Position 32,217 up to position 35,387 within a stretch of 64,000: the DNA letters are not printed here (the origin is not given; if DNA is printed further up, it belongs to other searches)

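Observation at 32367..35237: Giant secreted protein with W-x-W-x-Y repeats and a Ser/Thr/Tyr-rich tail encoded by locally GC-rich DNA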

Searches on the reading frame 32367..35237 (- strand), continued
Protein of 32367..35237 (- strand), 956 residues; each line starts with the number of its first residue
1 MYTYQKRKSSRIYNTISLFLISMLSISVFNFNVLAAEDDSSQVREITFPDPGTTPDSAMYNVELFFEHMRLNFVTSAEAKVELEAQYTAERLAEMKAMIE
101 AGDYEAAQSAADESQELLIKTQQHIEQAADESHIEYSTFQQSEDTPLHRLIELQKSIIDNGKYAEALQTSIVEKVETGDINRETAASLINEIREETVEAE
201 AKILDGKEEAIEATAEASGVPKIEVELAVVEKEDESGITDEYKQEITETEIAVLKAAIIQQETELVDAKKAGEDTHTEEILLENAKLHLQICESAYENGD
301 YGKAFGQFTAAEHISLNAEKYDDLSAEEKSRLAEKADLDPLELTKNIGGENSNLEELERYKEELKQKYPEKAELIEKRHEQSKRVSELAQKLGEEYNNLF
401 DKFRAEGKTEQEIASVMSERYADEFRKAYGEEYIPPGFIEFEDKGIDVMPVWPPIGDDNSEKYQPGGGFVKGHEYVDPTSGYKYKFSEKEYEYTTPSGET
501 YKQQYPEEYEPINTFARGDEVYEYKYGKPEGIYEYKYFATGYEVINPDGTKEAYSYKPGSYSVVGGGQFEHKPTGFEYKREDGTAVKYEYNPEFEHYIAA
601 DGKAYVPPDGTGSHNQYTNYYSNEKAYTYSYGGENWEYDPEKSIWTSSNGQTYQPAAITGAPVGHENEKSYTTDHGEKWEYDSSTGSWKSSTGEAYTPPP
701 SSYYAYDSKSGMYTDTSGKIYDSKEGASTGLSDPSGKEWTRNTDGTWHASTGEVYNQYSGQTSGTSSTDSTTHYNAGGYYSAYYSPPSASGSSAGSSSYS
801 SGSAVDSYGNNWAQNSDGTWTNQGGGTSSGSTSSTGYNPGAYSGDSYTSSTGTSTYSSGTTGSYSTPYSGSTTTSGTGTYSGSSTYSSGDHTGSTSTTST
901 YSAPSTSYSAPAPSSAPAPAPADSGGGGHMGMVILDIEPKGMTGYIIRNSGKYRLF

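Call 49: predict_structure(alignment_id=A3)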
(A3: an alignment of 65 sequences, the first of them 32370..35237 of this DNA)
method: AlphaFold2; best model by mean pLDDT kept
length: 956 residues; sequences in the alignment: 65
mean_pLDDT: 80.1   pTM: 0.77
mean pLDDT of the five models: 80.1, 79.3, 78.5, 77.5, 76.7
residues with pLDDT >= 90: 595; 70-90: 118; 50-70: 57; < 50: 186
segments of 3 or more residues with pLDDT < 50: 1-9, 29-39, 445-452, 776-778, 780-801, 831-956
pLDDT, mean of each block of 10 residues (from residue 1): 43 71 64 43 80 96 97 96 98 98 97 97 96 95 95 96 93 93 90 93 94 95 96 96 91 87 90 92 94 95 95 90 88 77 81 86 97 95 93 93 96 93 95 92 53 48 85 96 97 96 94 95 89 95 97 97 97 97 96 96 95 96 97 95 95 91 97 97 95 94 93 95 68 91 91 88 67 56 42 37 59 75 63 43 34 32 31 33 32 31 34 36 31 29 37 33
secondary structure, 60 per line:
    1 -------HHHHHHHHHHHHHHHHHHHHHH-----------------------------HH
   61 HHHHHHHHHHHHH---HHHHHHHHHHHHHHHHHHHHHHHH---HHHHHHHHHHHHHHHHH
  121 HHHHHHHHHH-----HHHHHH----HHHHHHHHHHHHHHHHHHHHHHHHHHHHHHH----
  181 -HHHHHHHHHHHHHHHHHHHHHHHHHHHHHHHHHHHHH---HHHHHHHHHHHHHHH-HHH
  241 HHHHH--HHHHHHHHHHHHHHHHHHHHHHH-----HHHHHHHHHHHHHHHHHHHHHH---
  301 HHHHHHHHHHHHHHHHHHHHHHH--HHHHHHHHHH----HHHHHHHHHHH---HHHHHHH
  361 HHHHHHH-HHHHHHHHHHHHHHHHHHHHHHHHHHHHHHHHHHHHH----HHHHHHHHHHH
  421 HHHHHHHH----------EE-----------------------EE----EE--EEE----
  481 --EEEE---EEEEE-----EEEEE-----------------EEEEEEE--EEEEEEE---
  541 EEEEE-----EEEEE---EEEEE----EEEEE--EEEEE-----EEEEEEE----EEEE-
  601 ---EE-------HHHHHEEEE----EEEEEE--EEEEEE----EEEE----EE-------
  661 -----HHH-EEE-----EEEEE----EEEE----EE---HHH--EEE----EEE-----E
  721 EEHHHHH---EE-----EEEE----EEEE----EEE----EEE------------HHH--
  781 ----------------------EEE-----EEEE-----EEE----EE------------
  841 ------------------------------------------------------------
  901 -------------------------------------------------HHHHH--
elements in order (helices of 4 or more, strands of 3 or more residues): H8-29 H59-73 H77-100 H104-130 H136-141 H146-176 H182-218 H222-236 H238-245 H248-270 H276-297 H301-323 H326-335 H340-350 H354-367 H369-405 H410-428 E474-476 E483-486 E490-494 E500-504 E522-528 E531-537 E541-545 E551-555 E559-563 E568-572 E575-579 E585-591 E596-599 H613-617 E618-621 E626-631 E634-639 E644-647 E670-672 E678-682 E687-690 E705-707 E712-714 E720-722 H723-727 E738-741 E746-749 E754-756 E761-763 E803-805 E811-814 E820-822 H950-954

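Call 53: list_cluster_members(proteins=[P0001, P0004, P0006, P0009, P0014, P0015])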
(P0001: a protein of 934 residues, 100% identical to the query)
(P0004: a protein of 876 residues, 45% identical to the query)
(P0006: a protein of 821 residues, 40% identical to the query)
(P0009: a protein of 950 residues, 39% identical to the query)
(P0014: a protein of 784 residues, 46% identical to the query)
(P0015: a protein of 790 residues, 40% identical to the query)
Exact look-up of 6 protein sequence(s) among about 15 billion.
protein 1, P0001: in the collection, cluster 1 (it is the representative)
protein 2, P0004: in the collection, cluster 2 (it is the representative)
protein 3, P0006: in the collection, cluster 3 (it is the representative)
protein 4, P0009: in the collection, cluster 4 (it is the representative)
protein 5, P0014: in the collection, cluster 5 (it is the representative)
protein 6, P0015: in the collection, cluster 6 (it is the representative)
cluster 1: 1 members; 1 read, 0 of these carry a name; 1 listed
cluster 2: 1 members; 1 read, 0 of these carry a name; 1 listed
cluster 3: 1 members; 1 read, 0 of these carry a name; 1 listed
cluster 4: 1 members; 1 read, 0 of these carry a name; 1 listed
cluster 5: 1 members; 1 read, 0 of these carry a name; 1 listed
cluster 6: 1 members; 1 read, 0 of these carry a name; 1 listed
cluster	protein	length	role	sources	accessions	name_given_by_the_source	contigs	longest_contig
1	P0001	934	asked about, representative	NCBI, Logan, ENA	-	-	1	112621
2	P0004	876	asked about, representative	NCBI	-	-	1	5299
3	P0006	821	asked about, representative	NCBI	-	-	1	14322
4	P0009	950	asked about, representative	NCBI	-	-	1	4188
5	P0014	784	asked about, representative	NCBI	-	-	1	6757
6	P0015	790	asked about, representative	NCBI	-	-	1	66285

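Call 54: find_encoding_contigs(protein=P0001, flank=10000, max_places=3)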
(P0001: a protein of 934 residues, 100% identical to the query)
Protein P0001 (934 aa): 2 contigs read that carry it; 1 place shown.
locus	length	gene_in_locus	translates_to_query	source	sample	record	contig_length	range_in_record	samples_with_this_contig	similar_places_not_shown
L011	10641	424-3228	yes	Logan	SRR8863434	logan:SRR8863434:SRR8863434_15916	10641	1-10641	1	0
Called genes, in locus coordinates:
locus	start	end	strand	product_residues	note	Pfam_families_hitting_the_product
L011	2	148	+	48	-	?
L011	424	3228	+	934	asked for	PF18915:DUF5667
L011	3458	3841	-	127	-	-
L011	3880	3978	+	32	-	-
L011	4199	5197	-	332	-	PF14520:HHH_5, PF00154:RecA_N, PF08423:Rad51, PF13481:AAA_25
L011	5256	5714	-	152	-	PF04307:YdjM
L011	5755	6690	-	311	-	-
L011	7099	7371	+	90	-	PF00736:EF1_GNE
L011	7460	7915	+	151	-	-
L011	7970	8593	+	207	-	PF01230:HIT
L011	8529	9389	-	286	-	PF01478:Peptidase_A24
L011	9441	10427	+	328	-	PF01594:AI-2E_transport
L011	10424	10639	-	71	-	?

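Call 75: search_protein_families(library=pfam, proteins=[L002:10895-13312:+, L003:11591-13759:+, L005:11408-13819:+, L006:6494-6955:+, L006:12149-12598:+, L007:12720-13163:+, L003:5814-11162:+, L006:7518-12107:+], max_evalue=0.001)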
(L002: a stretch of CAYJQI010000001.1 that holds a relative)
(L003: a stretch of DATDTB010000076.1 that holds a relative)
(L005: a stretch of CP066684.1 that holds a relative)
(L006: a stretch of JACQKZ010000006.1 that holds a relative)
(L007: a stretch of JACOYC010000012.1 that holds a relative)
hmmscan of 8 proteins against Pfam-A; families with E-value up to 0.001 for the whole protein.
L002:10895-13312:+ (805 aa): 0 families

L003:11591-13759:+ (722 aa): 0 families

L005:11408-13819:+ (803 aa): 0 families

L006:6494-6955:+ (153 aa): 0 families

L006:12149-12598:+ (149 aa): 0 families

L007:12720-13163:+ (147 aa): 1 family
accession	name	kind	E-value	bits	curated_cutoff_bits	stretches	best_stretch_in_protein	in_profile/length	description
PF07705.17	CARDB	-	1.9e-06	28.4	22.7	1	39-141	3-100/101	CARDB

L003:5814-11162:+ (1782 aa): 0 families

L006:7518-12107:+ (1529 aa): 2 families
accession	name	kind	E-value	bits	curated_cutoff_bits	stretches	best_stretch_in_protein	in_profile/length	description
PF18915.5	DUF5667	-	3.9e-13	50.1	27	1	169-273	1-97/99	Domain of unknown function (DUF5667)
PF07705.17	CARDB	-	1e-07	32.5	22.7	1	1440-1524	23-101/101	CARDB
